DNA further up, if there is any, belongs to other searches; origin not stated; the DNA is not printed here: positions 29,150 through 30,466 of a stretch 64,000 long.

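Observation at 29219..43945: Three tandem Rhs paralogues with Sec signal + BNR/Asp-box propeller N-termini instead of PAAR/T6SS or other trafficking domains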

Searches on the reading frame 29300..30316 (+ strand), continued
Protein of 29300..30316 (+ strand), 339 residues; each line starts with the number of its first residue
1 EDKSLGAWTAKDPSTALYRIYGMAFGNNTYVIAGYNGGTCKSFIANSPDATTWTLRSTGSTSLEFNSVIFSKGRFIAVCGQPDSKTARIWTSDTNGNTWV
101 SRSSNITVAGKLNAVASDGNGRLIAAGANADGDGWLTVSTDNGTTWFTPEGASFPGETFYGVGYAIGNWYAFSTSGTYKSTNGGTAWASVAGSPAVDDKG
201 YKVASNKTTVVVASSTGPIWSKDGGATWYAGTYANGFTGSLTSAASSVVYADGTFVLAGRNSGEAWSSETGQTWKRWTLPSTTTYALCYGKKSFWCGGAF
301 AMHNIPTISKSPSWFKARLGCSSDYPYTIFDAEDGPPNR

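Call 52: find_encoding_contigs(protein=P0002, flank=10000, max_places=3)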
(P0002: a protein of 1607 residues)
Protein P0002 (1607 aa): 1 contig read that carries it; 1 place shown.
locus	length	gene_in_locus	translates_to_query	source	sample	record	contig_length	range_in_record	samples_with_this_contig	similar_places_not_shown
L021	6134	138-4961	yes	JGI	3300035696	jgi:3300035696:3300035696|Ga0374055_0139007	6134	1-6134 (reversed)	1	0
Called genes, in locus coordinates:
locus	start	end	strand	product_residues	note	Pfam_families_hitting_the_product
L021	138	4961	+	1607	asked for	PF20148:DUF6531 (faint), PF25023:TEN_YD-shell (weak), PF05593:RHS_repeat, PF25023:TEN_YD-shell, PF05593:RHS_repeat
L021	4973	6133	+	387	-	?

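Call 93: search_solved_structures(query=A2, max_evalue=1)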
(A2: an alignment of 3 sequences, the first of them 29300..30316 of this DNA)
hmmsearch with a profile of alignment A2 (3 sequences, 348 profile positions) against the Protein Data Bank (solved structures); distinct sequences matched with E-value up to 1: 6.
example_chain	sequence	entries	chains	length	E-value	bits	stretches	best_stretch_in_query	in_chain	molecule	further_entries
5du3_A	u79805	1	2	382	0.69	12.3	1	29-131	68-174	Plasma protease C1 inhibitor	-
5duq_A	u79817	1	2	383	0.7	12.3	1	29-131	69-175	Plasma protease C1 inhibitor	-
2oay_A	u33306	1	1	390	0.72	12.2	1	29-130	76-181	Plasma protease C1 inhibitor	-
8w18_I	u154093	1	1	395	0.73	12.2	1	29-130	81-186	Plasma protease C1 inhibitor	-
7akv_A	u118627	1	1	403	0.77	12.1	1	29-130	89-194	Plasma protease C1 inhibitor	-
9qzc_AE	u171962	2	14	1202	0.84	12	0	76-151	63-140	TBC1 domain family member 31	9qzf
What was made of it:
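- On BNR/Asp-box sialidase-like (GH33) propellers: The profile has no significant PDB sequence hit (call 93).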
